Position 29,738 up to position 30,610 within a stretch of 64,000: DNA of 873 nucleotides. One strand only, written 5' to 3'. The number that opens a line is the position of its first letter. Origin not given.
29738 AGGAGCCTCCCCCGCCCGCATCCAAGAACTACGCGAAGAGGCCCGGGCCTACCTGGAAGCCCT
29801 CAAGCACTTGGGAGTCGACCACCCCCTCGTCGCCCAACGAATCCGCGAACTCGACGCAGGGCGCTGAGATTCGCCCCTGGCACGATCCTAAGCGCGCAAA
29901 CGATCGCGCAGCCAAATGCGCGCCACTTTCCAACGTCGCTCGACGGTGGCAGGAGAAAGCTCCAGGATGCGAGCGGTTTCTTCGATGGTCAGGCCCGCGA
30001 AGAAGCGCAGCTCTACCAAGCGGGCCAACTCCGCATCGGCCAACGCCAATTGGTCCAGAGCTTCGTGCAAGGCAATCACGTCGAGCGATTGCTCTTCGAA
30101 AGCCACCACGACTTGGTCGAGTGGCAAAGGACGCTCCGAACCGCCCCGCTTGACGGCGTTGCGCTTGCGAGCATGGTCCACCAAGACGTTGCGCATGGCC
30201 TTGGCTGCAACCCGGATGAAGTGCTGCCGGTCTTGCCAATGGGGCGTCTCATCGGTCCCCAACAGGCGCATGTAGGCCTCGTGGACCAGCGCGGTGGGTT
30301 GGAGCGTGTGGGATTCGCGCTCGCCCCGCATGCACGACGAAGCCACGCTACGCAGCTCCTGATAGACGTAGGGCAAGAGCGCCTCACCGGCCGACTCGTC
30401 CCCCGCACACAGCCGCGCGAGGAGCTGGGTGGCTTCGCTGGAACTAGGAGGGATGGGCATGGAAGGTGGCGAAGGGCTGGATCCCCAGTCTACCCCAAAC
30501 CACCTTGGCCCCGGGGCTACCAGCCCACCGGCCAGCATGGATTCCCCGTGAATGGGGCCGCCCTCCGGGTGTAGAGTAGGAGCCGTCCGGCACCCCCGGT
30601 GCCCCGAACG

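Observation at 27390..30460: ECF sigma factor convergent with the active kinase and lacking any adjacent anti-sigma factor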

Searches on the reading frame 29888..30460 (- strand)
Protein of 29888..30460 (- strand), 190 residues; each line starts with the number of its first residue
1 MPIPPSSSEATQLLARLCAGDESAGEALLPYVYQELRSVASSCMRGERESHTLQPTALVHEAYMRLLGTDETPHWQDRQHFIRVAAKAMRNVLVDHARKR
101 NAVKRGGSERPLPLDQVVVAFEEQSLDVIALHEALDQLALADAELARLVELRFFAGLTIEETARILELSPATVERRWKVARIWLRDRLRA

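Call 3: search_protein_families(library=pfam, proteins=[window:29888-30460:-], max_evalue=0.01)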
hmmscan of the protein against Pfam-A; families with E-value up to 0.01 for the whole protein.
window:29888-30460:- (190 aa): 5 families
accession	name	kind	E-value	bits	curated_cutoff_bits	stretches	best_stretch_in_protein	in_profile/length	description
PF07638.17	Sigma70_ECF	-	3.1e-58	197.2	21.1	1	8-189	2-184/185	ECF sigma factor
PF08281.18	Sigma70_r4_2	-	3e-06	27.2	25.7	1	144-176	14-46/54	Sigma-70, region 4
PF04545.22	Sigma70_r4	-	0.00024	21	24.1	1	147-180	11-44/50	Sigma-70, region 4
PF20432.4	Xre-like-HTH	-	0.0024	18.5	25.8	0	156-175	23-42/63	Antitoxin Xre-like helix-turn-helix domain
PF13518.12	HTH_28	-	0.005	17.4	25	0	149-178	6-33/52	Helix-turn-helix domain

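Call 4: search_protein_families(library=ncbifam, proteins=[window:29888-30460:-], max_evalue=0.01)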
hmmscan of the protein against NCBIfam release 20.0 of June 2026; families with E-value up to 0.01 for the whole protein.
window:29888-30460:- (190 aa): 25 families
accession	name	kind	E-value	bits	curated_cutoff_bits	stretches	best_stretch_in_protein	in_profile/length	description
TIGR02999.1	Sig-70_X6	subfamily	8.3e-62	208.3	126.15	1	8-188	2-182/183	ECF-type sigma factor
TIGR02937.1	sigma70-ECF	superfamily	5.4e-16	58.6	42.9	1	26-188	4-165/165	sigma-70 family RNA polymerase sigma factor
NF009166.1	PRK12513.1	equivalog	5.1e-07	29.6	206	1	10-189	9-187/193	RNA polymerase sigma factor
TIGR02952.1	Sig70_famx2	equivalog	1.1e-06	28.6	206.45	1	58-174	41-156/170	ECF subfamily RNA polymerase sigma factor, BldN family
NF007227.0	PRK09645.1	subfamily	1.3e-06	28.4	202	1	89-180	73-162/177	sigma-70 family RNA polymerase sigma factor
NF008888.0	PRK11922.1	equivalog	2.1e-06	27.6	204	1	7-189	14-197/231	RNA polymerase sigma factor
TIGR02983.1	SigE-fam_strep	subfamily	1.4e-05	25.1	141.55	1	58-188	36-158/162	SigE family RNA polymerase sigma factor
NF053879.1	RNAPolSigSigVBac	equivalog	1.7e-05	24.5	190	1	119-187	89-154/160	RNA polymerase sigma factor SigV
NF009172.0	PRK12519.1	subfamily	6.8e-05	22.5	222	1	86-189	98-190/194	RNA polymerase sigma factor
NF009180.0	PRK12528.1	subfamily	8.5e-05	22.6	184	1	57-179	37-156/165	RNA polymerase sigma factor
NF006071.0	PRK08215.1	equivalog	0.00019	21.1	372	1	122-181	194-250/258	RNA polymerase sporulation sigma factor SigG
NF005644.0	PRK07408.1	subfamily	0.00019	21.1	261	1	114-178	182-243/258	RNA polymerase sigma factor SigF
NF007225.0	PRK09643.1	equivalog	0.00033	20.4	190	1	11-189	15-183/204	RNA polymerase sigma factor SigM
NF058625.1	sigma_PG0214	equivalog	0.00049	19.8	130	1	58-188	34-161/170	GFO_1088 family ECF-type sigma factor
TIGR02954.1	Sig70_famx3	hypoth_equivalog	0.00055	19.7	188.5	1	12-188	5-167/170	RNA polymerase sigma-70 factor, TIGR02954 family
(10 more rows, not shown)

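Call 7: find_homologous_proteins(query=window:29888-30460:-, max_evalue=1e-10)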
Query window:29888-30460:- (190 aa): 7893 proteins with E <= 1e-10 among 8000 candidates; the best 120 are listed.
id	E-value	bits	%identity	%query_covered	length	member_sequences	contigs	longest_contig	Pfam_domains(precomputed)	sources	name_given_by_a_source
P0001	1.4e-97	343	84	98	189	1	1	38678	PF07638.18,PF08281.19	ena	-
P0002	6.1e-97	341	82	99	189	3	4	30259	PF07638.18,PF08281.19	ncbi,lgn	-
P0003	1.1e-93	330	82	98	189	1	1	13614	PF07638.18,PF08281.19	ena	-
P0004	1.6e-93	330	82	97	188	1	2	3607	PF07638.18,PF08281.19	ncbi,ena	-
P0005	1.9e-91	323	81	95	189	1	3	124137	PF07638.18,PF08281.19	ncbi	ncbi:MAG: sigma-70 family RNA polymerase sigma factor [Planctomycetota bacterium]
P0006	6.5e-91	321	79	96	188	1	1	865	PF07638.18,PF04545.23,PF08281.19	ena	-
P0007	2.0e-90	320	77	99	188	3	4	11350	PF07638.18,PF08281.19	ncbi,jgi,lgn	ncbi:MAG: RNA polymerase sigma factor (TIGR02999 family) [Glaciecola sp.]|jgi:RNA polymerase sigma f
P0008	1.5e-87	310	76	97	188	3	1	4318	PF07638.18,PF08281.19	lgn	-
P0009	6.2e-86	305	74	98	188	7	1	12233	PF07638.18,PF08281.19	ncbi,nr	ncbi:MAG: sigma-70 family RNA polymerase sigma factor [bacterium]|nr:sigma-70 family RNA polymerase 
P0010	8.3e-70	252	67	95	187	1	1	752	PF07638.18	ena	-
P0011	5.7e-68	247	63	96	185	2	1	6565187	PF07638.18,PF04545.23,PF08281.19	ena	-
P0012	1.1e-66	242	63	95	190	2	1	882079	PF07638.18,PF08281.19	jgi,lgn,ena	-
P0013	6.9e-66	240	61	95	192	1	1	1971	PF07638.18,PF08281.19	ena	-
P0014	3.4e-65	237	61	95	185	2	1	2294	PF07638.18,PF04545.23,PF08281.19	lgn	-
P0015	1.1e-64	236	61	95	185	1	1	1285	PF07638.18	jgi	-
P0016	2.0e-63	232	60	97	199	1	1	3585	PF07638.18,PF08281.19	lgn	-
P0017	5.1e-63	230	62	96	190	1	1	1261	PF07638.18,PF04545.23,PF08281.19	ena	-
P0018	6.1e-63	230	59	95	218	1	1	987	PF07638.18,PF04545.23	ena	-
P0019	8.2e-63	230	61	97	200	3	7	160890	PF07638.18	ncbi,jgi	-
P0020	3.5e-62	228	61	95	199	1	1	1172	PF07638.18,PF08281.19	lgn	-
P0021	6.0e-62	227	59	96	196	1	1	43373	PF07638.18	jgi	-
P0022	8.8e-62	226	58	95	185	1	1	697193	PF07638.18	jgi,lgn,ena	-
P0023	2.8e-61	225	63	94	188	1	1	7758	PF07638.18,PF08281.19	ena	-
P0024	3.0e-61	225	61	97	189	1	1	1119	PF07638.18,PF08281.19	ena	-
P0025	3.0e-61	225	64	95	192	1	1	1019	PF07638.18,PF08281.19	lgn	-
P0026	5.7e-61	224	60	94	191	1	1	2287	PF07638.18,PF04545.23,PF08281.19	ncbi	-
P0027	6.3e-61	224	62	95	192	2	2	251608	PF07638.18,PF08281.19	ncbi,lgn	-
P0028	7.5e-61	223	56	97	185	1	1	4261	PF07638.18,PF08281.19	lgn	-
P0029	1.3e-60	223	60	95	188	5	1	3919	PF07638.18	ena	-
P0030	2.5e-60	222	61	95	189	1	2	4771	PF07638.18,PF04545.23,PF08281.19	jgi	jgi:RNA polymerase sigma factor (TIGR02999 family)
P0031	3.9e-60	221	58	94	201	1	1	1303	PF07638.18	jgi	jgi:RNA polymerase sigma-70 factor (ECF subfamily)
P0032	5.3e-60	221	59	97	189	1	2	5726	PF07638.18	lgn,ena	-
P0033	5.9e-60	220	61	96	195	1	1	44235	PF07638.18,PF08281.19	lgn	-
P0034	9.2e-60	220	61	95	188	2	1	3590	PF07638.18,PF08281.19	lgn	-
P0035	2.0e-59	219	58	98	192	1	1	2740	PF07638.18,PF04545.23,PF08281.19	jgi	jgi:RNA polymerase sigma factor (TIGR02999 family)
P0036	2.0e-59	219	60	94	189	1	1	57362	PF07638.18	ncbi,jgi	jgi:RNA polymerase sigma-70 factor, ECF subfamily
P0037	2.4e-59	218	60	97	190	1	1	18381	PF07638.18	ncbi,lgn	-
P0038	3.2e-59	218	61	95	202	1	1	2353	PF07638.18,PF04545.23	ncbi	-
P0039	5.3e-59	217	58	96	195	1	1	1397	PF07638.18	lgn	-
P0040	6.7e-59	217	58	95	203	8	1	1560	PF07638.18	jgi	-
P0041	1.1e-58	216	58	97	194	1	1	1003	PF07638.18,PF04545.23,PF08281.19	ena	-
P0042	1.6e-58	216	59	94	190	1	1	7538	PF07638.18,PF08281.19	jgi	jgi:RNA polymerase sigma factor (TIGR02999 family)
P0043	1.7e-58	216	58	99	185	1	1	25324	PF07638.18,PF04545.23,PF08281.19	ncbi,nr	ncbi:MAG: sigma-70 family RNA polymerase sigma factor [Planctomycetes bacterium]|nr:sigma-70 family 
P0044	1.8e-58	216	55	95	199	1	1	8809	PF07638.18,PF04545.23,PF08281.19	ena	-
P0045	3.9e-58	214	61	95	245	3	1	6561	PF07638.18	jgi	-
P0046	5.7e-58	214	59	95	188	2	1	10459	PF07638.18,PF04545.23,PF08281.19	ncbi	ncbi:MAG TPA: sigma-70 family RNA polymerase sigma factor [Planctomycetota bacterium]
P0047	8.9e-58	213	58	98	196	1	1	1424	PF07638.18,PF08281.19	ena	-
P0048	1.1e-57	213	58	96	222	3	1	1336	PF07638.18,PF04545.23,PF08281.19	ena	-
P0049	1.8e-57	212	60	97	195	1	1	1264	PF07638.18,PF08281.19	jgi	jgi:RNA polymerase sigma factor (TIGR02999 family)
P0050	1.9e-57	212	58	96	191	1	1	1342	PF07638.18,PF04545.23,PF08281.19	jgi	jgi:RNA polymerase sigma factor (TIGR02999 family)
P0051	3.6e-57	211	58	94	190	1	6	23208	PF07638.18,PF04545.23,PF08281.19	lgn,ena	-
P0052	3.8e-57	211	60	94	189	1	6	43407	PF07638.18,PF04545.23,PF08281.19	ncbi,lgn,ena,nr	ncbi:MAG: sigma-70 family RNA polymerase sigma factor [Planctomycetota bacterium]|nr:sigma-70 family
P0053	1.0e-56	210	56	95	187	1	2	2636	PF07638.18,PF04545.23,PF08281.19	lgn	-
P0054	1.8e-56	209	58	98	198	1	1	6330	PF07638.18,PF04545.23,PF08281.19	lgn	-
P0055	3.0e-56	208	58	97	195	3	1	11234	PF07638.18,PF08281.19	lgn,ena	-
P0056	4.0e-56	208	57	96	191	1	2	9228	PF07638.18,PF04545.23,PF08281.19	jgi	jgi:RNA polymerase sigma factor (TIGR02999 family)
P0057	4.7e-56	208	55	98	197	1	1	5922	PF07638.18,PF08281.19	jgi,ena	-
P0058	7.3e-56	207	54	96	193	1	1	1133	PF07638.18,PF04545.23,PF08281.19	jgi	jgi:RNA polymerase sigma factor (TIGR02999 family)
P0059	9.4e-56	207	59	97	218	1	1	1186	PF07638.18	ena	-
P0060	9.5e-56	207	62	89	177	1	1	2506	PF07638.18,PF04545.23,PF08281.19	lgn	-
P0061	1.3e-55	206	61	94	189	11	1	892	PF07638.18,PF08281.19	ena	-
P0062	1.5e-55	206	55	98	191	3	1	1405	PF07638.18,PF04545.23,PF08281.19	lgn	-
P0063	2.3e-55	205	57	96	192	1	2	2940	PF07638.18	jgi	jgi:RNA polymerase sigma factor (TIGR02999 family)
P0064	2.4e-55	205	55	100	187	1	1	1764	PF07638.18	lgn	-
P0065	2.5e-55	205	58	95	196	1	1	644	PF07638.18,PF04545.23,PF08281.19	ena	-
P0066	2.8e-55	205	56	94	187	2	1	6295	PF07638.18,PF04545.23,PF08281.19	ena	-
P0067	3.7e-55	205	55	96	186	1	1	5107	PF07638.18,PF08281.19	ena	-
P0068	3.9e-55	205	53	98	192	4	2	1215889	PF07638.18,PF04545.23,PF08281.19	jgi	jgi:RNA polymerase sigma-70 factor (ECF subfamily)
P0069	4.1e-55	205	54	95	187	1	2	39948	PF07638.18,PF04545.23,PF08281.19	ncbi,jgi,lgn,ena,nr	ncbi:MAG TPA: sigma-70 family RNA polymerase sigma factor [Pyrinomonadaceae bacterium]|nr:sigma-70 f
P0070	4.8e-55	204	58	93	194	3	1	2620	PF07638.18,PF08281.19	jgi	jgi:RNA polymerase sigma factor (TIGR02999 family)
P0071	5.0e-55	204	59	97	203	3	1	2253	PF07638.18,PF04545.23,PF08281.19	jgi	-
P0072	6.2e-55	204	57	97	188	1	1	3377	PF07638.18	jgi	jgi:RNA polymerase sigma factor (TIGR02999 family)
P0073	9.4e-55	203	55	95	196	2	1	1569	PF07638.18,PF04545.23,PF08281.19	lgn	-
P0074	1.2e-54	203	54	96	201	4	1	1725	PF07638.18,PF04545.23,PF08281.19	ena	-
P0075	1.6e-54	203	54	96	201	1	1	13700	PF07638.18,PF04545.23,PF08281.19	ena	-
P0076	2.2e-54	202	55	99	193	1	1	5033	PF07638.18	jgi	jgi:RNA polymerase sigma factor (TIGR02999 family)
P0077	2.5e-54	202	54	96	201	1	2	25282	PF07638.18,PF04545.23,PF08281.19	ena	-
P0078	2.9e-54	202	55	98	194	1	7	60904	PF07638.18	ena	-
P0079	2.9e-54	202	57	99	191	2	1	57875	PF07638.18,PF04545.23,PF08281.19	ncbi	-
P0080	3.4e-54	202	57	97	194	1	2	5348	PF07638.18,PF08281.19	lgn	-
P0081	3.8e-54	201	53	98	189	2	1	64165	PF07638.18,PF04545.23,PF08281.19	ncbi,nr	ncbi:MAG: sigma-70 family RNA polymerase sigma factor [Planctomycetes bacterium]|nr:sigma-70 family 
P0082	5.2e-54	201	55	95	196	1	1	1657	PF07638.18,PF04545.23,PF08281.19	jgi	jgi:RNA polymerase sigma factor (TIGR02999 family)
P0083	6.0e-54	201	55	98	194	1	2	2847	PF07638.18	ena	-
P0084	8.6e-54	200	63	84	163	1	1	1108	PF07638.18,PF08281.19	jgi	jgi:RNA polymerase sigma factor (TIGR02999 family)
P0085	9.1e-54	200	54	98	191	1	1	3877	PF07638.18,PF04545.23,PF08281.19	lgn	-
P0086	9.7e-54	200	57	96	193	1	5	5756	PF07638.18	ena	-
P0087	1.1e-53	200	55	99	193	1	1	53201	PF07638.18,PF08281.19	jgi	jgi:RNA polymerase sigma factor (TIGR02999 family)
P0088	1.6e-53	199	53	94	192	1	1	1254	PF07638.18,PF04545.23,PF08281.19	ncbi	-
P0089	1.7e-53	199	56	95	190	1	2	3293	PF07638.18,PF04545.23,PF08281.19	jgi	-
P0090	1.7e-53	199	52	99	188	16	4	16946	PF07638.18,PF08281.19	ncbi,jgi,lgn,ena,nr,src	ncbi:MAG TPA: sigma-70 family RNA polymerase sigma factor [Terriglobia bacterium]|nr:sigma-70 family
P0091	1.7e-53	199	57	94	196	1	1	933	PF07638.18,PF04545.23,PF08281.19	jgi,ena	-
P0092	1.9e-53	199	58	90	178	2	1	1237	PF07638.18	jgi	jgi:RNA polymerase sigma-70 factor (ECF subfamily)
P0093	2.1e-53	199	61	95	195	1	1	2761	PF07638.18,PF08281.19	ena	-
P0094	2.6e-53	199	55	94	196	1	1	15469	PF07638.18,PF04545.23,PF08281.19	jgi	jgi:RNA polymerase sigma-70 factor, ECF subfamily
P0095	2.7e-53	199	53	99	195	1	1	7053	PF07638.18,PF04545.23,PF08281.19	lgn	-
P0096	3.1e-53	199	55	96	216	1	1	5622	PF07638.18,PF08281.19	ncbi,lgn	-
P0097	3.3e-53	198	53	97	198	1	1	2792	PF07638.18,PF04545.23,PF08281.19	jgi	jgi:RNA polymerase sigma factor (TIGR02999 family)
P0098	3.5e-53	198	58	94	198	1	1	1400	PF07638.18,PF08281.19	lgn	-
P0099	3.5e-53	198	53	94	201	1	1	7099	PF07638.18,PF04545.23,PF08281.19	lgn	-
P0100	4.7e-53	198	55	97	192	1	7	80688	PF07638.18,PF04545.23,PF08281.19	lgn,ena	-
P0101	5.7e-53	198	55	94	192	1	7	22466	PF07638.18,PF04545.23,PF08281.19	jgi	-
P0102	6.6e-53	197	56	92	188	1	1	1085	PF07638.18,PF04545.23,PF08281.19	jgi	-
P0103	7.0e-53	197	50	97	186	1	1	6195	PF07638.18,PF08281.19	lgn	-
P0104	7.1e-53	197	59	94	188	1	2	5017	PF07638.18,PF08281.19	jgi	jgi:RNA polymerase sigma factor (TIGR02999 family)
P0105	7.2e-53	197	54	98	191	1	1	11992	PF07638.18,PF04545.23,PF08281.19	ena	-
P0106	7.2e-53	197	54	98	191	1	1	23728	PF07638.18,PF04545.23,PF08281.19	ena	-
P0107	7.3e-53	197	53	99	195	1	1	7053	PF07638.18,PF04545.23,PF08281.19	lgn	-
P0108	7.4e-53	197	54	98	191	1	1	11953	PF07638.18,PF04545.23,PF08281.19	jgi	-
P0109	7.4e-53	197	54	98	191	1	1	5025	PF07638.18,PF04545.23,PF08281.19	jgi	-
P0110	9.7e-53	197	53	97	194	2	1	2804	PF07638.18,PF08281.19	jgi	jgi:RNA polymerase sigma factor (TIGR02999 family)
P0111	1.1e-52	197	55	98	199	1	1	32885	PF07638.18,PF04545.23,PF08281.19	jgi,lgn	jgi:RNA polymerase sigma factor (TIGR02999 family)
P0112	1.3e-52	196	54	95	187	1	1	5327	PF07638.18,PF08281.19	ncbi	-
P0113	1.4e-52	196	53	98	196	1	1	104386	PF07638.18,PF04545.23,PF08281.19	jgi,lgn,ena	-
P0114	1.5e-52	196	54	99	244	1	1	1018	PF07638.18,PF04545.23,PF08281.19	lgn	-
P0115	1.5e-52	196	51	100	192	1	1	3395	PF07638.18,PF04545.23,PF08281.19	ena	-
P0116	1.6e-52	196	54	99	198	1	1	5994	PF07638.18,PF04545.23,PF08281.19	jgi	jgi:RNA polymerase sigma factor (TIGR02999 family)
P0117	1.7e-52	196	54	99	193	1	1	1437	PF07638.18,PF08281.19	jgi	jgi:RNA polymerase sigma factor (TIGR02999 family)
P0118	1.8e-52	196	53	97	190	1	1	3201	PF07638.18,PF04545.23,PF08281.19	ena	-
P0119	1.8e-52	196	52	95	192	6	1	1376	PF07638.18,PF08281.19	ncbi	-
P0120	2.1e-52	196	54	99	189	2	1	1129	PF07638.18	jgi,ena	jgi:RNA polymerase sigma factor (TIGR02999 family)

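Call 15: search_solved_structures(query=window:29888-30460:-, max_evalue=0.001, show_alignments=2)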
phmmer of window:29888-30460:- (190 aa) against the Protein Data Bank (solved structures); distinct sequences matched with E-value up to 0.001: 2.
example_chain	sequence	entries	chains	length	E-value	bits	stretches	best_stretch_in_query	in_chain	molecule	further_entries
5byo_A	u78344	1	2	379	8.8e-08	35.8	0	137-181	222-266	dTor_12x31L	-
4yxz_A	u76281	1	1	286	2.2e-06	31.2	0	137-181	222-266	dTor_9x31L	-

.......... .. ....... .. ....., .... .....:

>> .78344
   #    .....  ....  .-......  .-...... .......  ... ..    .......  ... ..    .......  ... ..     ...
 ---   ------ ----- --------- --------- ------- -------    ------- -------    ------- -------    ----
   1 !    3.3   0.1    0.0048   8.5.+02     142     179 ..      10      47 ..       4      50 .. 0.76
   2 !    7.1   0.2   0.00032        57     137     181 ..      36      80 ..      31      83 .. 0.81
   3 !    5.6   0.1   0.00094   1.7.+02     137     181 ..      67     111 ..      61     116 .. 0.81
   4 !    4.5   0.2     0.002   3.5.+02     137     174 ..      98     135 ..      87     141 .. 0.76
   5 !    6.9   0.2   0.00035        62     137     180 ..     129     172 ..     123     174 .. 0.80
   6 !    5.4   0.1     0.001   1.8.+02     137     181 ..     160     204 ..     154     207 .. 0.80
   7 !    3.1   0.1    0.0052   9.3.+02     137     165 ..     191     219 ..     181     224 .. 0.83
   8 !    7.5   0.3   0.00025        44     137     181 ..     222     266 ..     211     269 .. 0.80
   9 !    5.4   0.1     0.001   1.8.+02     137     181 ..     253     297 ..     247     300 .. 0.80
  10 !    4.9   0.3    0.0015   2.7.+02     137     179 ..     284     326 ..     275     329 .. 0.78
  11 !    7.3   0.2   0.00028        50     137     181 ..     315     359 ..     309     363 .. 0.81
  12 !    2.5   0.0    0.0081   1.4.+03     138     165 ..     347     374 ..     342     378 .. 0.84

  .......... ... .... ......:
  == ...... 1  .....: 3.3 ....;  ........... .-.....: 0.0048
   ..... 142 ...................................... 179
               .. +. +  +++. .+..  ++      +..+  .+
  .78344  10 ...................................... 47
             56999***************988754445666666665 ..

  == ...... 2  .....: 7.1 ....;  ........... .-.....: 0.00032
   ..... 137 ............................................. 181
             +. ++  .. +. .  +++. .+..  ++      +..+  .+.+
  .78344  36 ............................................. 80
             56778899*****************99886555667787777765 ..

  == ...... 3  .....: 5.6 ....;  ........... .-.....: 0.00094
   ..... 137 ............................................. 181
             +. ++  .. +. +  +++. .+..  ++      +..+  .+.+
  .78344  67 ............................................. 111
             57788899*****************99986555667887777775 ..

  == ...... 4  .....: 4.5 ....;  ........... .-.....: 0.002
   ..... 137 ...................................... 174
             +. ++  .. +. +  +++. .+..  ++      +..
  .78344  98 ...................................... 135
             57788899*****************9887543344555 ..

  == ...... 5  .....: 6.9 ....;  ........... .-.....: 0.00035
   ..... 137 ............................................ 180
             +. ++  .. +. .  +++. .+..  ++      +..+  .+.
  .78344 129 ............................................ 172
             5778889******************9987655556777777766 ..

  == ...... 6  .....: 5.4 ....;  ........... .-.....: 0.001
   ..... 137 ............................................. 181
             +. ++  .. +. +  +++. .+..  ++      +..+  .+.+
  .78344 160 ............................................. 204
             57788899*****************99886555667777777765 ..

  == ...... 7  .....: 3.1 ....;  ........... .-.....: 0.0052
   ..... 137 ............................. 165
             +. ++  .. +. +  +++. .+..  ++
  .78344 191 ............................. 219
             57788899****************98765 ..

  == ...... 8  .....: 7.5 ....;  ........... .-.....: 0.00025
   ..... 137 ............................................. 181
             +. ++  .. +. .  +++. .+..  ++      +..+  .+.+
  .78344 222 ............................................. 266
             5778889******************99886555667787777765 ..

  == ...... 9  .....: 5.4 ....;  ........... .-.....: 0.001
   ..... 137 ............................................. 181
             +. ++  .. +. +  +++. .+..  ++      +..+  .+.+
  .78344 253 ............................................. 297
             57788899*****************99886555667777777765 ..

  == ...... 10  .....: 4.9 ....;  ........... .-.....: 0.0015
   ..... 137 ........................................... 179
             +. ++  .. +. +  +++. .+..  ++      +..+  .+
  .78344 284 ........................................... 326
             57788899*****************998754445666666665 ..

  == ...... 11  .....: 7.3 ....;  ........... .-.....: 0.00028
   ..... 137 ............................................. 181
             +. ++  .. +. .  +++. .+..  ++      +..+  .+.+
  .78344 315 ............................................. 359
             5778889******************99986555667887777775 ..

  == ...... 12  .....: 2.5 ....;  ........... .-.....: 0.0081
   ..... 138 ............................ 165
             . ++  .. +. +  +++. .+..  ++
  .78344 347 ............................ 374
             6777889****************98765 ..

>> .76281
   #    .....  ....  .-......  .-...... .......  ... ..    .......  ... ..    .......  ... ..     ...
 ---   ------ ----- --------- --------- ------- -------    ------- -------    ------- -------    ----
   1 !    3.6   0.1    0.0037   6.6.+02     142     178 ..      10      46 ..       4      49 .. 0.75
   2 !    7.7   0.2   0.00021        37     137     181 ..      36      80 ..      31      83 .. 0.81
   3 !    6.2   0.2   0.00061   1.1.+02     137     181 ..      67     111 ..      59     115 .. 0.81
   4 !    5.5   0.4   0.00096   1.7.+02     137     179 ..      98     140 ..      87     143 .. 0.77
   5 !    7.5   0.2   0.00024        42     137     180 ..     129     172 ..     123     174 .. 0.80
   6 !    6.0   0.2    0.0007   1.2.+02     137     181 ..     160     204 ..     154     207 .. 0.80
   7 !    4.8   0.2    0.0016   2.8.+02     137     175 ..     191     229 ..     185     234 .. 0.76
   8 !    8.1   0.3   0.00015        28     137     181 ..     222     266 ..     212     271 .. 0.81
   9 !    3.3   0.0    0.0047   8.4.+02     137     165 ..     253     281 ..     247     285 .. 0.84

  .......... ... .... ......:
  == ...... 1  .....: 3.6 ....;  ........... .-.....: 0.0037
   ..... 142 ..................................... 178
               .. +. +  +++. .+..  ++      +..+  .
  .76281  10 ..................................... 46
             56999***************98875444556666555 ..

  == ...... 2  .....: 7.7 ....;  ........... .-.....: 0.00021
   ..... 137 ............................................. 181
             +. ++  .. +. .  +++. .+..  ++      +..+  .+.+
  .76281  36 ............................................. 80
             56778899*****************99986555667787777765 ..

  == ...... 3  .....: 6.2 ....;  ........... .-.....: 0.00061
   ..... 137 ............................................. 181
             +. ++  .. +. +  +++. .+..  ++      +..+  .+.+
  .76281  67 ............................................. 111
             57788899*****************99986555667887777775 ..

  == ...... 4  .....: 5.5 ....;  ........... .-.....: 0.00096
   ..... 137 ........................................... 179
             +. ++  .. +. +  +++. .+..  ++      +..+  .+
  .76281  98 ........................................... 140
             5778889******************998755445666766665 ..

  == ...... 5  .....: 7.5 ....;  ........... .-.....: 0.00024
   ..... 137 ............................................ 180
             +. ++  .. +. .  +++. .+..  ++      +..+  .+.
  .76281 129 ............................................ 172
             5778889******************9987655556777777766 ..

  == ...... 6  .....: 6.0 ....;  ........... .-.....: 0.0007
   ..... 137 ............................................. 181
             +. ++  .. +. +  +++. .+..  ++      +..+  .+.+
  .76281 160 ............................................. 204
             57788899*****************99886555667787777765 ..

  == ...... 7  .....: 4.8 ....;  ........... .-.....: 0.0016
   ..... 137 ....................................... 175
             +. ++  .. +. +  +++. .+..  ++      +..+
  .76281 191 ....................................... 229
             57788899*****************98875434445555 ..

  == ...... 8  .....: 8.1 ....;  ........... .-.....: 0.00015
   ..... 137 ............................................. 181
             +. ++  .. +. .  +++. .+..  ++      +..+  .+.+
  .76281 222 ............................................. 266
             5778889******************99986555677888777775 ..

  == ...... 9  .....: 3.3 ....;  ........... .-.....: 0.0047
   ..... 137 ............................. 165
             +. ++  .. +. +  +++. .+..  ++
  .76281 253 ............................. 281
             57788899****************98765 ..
